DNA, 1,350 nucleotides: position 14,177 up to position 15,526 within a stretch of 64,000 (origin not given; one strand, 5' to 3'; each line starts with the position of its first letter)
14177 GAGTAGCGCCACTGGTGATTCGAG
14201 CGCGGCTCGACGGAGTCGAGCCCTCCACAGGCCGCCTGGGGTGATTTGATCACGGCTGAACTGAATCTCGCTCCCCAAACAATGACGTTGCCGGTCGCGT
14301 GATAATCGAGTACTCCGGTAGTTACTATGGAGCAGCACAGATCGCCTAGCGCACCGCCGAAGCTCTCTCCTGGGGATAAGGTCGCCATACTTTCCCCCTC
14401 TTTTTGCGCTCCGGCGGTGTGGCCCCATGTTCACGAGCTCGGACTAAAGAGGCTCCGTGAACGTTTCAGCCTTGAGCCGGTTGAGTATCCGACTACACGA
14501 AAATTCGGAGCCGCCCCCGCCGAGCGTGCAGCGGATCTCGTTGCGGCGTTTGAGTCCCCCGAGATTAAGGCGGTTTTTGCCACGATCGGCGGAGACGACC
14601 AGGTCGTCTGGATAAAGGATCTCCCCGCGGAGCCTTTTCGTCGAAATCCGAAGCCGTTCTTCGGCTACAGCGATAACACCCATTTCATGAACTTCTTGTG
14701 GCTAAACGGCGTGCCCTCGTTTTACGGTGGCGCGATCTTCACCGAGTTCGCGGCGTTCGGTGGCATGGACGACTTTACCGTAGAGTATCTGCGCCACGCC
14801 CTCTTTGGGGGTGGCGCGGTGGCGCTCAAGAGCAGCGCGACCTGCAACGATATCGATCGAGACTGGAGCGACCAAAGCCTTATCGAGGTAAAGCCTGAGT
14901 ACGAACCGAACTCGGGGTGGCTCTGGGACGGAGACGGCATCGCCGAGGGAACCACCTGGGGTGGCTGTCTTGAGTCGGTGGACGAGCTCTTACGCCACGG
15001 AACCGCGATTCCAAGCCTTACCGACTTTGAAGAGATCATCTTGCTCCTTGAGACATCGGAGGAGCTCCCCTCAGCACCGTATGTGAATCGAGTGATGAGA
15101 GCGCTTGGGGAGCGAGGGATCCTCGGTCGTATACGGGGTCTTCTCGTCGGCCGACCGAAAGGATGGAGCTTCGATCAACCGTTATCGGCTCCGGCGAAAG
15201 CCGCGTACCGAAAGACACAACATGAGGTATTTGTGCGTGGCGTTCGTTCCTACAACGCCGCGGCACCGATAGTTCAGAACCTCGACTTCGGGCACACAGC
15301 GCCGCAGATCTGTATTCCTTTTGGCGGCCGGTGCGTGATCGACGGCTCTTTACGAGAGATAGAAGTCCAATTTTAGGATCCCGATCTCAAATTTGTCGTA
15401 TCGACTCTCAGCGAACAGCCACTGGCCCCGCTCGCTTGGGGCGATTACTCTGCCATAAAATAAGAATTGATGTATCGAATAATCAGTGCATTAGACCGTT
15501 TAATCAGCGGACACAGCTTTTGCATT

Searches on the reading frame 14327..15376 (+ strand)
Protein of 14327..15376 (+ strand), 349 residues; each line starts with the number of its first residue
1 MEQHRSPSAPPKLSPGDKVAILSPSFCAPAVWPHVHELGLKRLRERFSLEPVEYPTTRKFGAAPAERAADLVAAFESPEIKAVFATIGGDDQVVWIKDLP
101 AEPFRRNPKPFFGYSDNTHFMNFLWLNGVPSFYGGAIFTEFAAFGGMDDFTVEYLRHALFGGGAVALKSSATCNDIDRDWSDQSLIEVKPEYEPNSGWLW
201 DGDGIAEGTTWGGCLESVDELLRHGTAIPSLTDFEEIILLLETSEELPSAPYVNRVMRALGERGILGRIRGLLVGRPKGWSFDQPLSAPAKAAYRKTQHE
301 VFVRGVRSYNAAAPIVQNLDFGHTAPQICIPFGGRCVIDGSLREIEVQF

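Call 16: search_protein_families(library=pfam, proteins=[window:14327-15376:+])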
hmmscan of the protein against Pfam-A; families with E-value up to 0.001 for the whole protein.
window:14327-15376:+ (349 aa): 2 families
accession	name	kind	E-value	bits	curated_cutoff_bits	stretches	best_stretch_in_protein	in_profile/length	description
PF02016.21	Peptidase_S66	-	1.6e-22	80.3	25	1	19-134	1-121/121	LD-carboxypeptidase N-terminal domain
PF17676.7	Peptidase_S66C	-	2.6e-19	70.4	23.7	1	207-337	1-119/120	LD-carboxypeptidase C-terminal domain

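Call 17: find_encoding_contigs(protein=window:14327-15376:+, flank=10000, max_places=6)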
Protein window:14327-15376:+ (349 aa): 15 contigs read that carry it; 6 places shown.
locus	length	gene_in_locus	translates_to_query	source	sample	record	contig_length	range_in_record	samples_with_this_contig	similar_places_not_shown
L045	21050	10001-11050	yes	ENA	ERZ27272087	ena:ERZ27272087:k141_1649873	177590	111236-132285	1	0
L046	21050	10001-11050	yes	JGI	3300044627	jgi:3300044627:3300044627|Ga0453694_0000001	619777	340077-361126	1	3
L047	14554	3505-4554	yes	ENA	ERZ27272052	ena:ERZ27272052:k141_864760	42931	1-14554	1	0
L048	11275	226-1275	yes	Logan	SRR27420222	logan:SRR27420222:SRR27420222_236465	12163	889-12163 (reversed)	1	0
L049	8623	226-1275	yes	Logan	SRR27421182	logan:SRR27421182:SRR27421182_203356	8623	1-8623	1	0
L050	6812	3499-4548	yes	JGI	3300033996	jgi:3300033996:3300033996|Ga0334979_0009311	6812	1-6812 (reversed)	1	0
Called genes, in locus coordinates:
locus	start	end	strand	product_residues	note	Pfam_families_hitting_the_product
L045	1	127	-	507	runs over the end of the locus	PF06414:Zeta_toxin (weak), PF13238:AAA_18, PF13671:AAA_33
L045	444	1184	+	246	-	PF00561:Abhydrolase_1, PF12697:Abhydrolase_6, PF12146:Hydrolase_4, PF20408:Abhydrolase_11 (faint)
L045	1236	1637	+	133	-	PF00583:Acetyltransf_1, PF13673:Acetyltransf_10, PF13508:Acetyltransf_7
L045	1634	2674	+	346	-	PF01118:Semialdhyde_dh, PF22698:Semialdhyde_dhC_1, PF02774:Semialdhyde_dhC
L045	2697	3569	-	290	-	PF13620:CarboxypepD_reg, PF13715:CarbopepD_reg_2 (weak), PF25020:TTR_TEN1-4 (faint)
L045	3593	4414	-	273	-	PF20112:DUF6502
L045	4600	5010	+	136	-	PF13620:CarboxypepD_reg (weak)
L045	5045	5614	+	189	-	PF13620:CarboxypepD_reg (faint)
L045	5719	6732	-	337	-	-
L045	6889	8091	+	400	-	PF00425:Chorismate_bind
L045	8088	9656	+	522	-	PF02776:TPP_enzyme_N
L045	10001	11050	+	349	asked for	PF02016:Peptidase_S66, PF17676:Peptidase_S66C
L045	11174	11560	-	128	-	-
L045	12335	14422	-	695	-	-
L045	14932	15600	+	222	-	PF07866:DUF1653, PF13673:Acetyltransf_10 (weak), PF00583:Acetyltransf_1 (weak), PF13508:Acetyltransf_7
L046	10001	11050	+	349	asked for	PF02016:Peptidase_S66, PF17676:Peptidase_S66C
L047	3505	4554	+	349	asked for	PF02016:Peptidase_S66, PF17676:Peptidase_S66C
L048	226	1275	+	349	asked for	PF02016:Peptidase_S66, PF17676:Peptidase_S66C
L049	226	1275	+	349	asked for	PF02016:Peptidase_S66, PF17676:Peptidase_S66C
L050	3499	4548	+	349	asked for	PF02016:Peptidase_S66, PF17676:Peptidase_S66C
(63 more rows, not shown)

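Call 48: list_cluster_members(proteins=[window:14327-15376:+, window:12414-13982:+, window:21187-22089:+, window:26358-29672:-])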
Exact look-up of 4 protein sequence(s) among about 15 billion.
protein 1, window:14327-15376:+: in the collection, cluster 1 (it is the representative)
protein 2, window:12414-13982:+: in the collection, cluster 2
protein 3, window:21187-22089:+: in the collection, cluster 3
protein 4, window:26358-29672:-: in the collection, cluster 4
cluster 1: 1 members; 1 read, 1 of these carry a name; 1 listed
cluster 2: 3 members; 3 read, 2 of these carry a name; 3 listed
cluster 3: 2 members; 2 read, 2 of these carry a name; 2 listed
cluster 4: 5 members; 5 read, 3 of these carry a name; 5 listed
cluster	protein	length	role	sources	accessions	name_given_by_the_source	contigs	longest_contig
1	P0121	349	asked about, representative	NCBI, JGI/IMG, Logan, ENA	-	muramoyltetrapeptide carboxypeptidase LdcA involved in peptidoglycan recycling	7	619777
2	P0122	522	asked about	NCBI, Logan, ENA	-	-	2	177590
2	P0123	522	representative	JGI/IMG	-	2-succinyl-5-enolpyruvyl-6-hydroxy-3-cyclohexene-1-carboxylate synthase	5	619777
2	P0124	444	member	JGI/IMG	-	2-succinyl-5-enolpyruvyl-6-hydroxy-3-cyclohexene-1-carboxylate synthase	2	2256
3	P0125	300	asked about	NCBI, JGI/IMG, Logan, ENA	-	1,4-dihydroxy-2-naphthoate octaprenyltransferase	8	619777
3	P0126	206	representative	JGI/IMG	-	1,4-dihydroxy-2-naphthoate octaprenyltransferase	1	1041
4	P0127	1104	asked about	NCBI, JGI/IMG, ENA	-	error-prone DNA polymerase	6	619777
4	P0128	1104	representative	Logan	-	-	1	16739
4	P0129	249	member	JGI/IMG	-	error-prone DNA polymerase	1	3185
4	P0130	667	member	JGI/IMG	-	error-prone DNA polymerase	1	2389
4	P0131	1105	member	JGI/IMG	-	-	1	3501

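Call 70: find_encoding_contigs(protein=P0128, flank=6000, max_places=4)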
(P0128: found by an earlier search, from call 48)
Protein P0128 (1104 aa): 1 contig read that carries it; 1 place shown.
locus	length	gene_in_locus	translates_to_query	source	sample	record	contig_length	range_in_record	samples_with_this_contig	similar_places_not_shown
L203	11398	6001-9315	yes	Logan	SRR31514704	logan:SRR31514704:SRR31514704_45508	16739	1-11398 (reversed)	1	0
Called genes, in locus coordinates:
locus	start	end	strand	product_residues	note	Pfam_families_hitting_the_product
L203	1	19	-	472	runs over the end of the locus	PF07690:MFS_1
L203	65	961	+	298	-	PF18030:Rimk_N, PF14397:ATPgrasp_ST (faint), PF02655:ATP-grasp_3, PF02955:GSH-S_ATP, PF08443:RimK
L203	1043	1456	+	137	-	-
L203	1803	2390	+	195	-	-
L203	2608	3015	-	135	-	-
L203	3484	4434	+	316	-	-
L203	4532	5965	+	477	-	-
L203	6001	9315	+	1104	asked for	PF02811:PHP, PF07733:DNA_pol3_alpha, PF17657:DNA_pol3_finger, PF14579:HHH_6, PF01336:tRNA_anti-codon (weak)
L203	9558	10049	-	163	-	-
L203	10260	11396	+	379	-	?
